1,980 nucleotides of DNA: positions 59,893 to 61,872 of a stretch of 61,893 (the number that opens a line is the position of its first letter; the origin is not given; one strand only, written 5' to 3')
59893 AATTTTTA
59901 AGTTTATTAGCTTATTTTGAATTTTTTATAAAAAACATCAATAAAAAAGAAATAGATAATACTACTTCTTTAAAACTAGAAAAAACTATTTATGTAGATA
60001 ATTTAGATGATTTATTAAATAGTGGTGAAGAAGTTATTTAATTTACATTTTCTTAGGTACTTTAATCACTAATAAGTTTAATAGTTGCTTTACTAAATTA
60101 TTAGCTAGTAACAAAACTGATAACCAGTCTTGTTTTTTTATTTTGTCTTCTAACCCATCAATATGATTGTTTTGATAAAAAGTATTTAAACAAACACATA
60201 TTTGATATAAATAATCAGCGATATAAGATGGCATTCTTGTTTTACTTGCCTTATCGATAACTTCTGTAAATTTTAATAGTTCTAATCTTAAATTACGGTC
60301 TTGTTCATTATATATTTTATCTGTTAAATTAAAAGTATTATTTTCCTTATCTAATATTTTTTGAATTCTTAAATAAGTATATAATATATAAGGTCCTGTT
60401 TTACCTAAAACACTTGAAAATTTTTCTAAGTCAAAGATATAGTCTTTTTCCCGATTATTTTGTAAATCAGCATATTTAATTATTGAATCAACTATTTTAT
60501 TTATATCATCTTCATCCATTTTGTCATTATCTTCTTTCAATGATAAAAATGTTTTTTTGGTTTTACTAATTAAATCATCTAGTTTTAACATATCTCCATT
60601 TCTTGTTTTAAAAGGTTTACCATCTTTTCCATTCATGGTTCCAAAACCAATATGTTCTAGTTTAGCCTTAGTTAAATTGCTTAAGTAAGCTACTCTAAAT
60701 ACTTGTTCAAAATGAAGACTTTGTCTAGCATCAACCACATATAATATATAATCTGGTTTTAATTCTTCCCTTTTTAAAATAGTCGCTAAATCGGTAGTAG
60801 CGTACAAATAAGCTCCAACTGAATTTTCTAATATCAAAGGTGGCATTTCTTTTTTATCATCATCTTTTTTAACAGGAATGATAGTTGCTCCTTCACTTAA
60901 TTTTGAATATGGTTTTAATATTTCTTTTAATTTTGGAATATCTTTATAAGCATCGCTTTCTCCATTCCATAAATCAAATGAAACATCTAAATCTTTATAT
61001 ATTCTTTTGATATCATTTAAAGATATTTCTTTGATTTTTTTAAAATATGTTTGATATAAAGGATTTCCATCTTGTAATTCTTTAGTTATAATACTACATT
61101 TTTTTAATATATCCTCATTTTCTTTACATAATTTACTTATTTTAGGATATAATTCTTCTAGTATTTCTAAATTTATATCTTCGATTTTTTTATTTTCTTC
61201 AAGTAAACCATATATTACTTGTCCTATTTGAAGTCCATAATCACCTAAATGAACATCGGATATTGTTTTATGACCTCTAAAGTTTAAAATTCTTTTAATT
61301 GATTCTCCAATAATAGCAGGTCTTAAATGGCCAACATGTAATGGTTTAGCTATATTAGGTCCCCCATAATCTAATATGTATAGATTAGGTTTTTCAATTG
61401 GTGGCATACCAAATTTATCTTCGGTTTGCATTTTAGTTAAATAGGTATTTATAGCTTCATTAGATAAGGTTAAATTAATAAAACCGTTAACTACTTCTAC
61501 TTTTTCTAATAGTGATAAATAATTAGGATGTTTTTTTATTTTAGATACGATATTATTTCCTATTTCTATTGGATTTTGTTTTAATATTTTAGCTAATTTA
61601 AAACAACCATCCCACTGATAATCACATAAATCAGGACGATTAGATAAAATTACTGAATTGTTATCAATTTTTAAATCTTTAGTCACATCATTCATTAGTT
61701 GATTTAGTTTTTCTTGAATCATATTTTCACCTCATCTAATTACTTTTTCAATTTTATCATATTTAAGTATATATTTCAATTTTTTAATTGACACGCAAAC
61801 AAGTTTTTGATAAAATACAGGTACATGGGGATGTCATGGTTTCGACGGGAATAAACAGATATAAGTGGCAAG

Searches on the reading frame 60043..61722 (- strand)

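Call 73: search_protein_families(library=ncbifam, proteins=[window:60043-61722:-], max_evalue=1e-10)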
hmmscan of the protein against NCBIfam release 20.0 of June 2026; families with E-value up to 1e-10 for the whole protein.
window:60043-61722:- (559 aa): 3 families
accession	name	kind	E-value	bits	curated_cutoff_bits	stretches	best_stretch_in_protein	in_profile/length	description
TIGR00456.1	argS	equivalog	1.2e-110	370.5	261.65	1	2-559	5-569/569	arginine--tRNA ligase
NF002446.0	PRK01611.3-3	equivalog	7.7e-60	202.9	399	2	186-559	241-636/636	arginine--tRNA ligase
NF002447.0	PRK01611.3-4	equivalog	2.7e-49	168.1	460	2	2-314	5-317/613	arginine--tRNA ligase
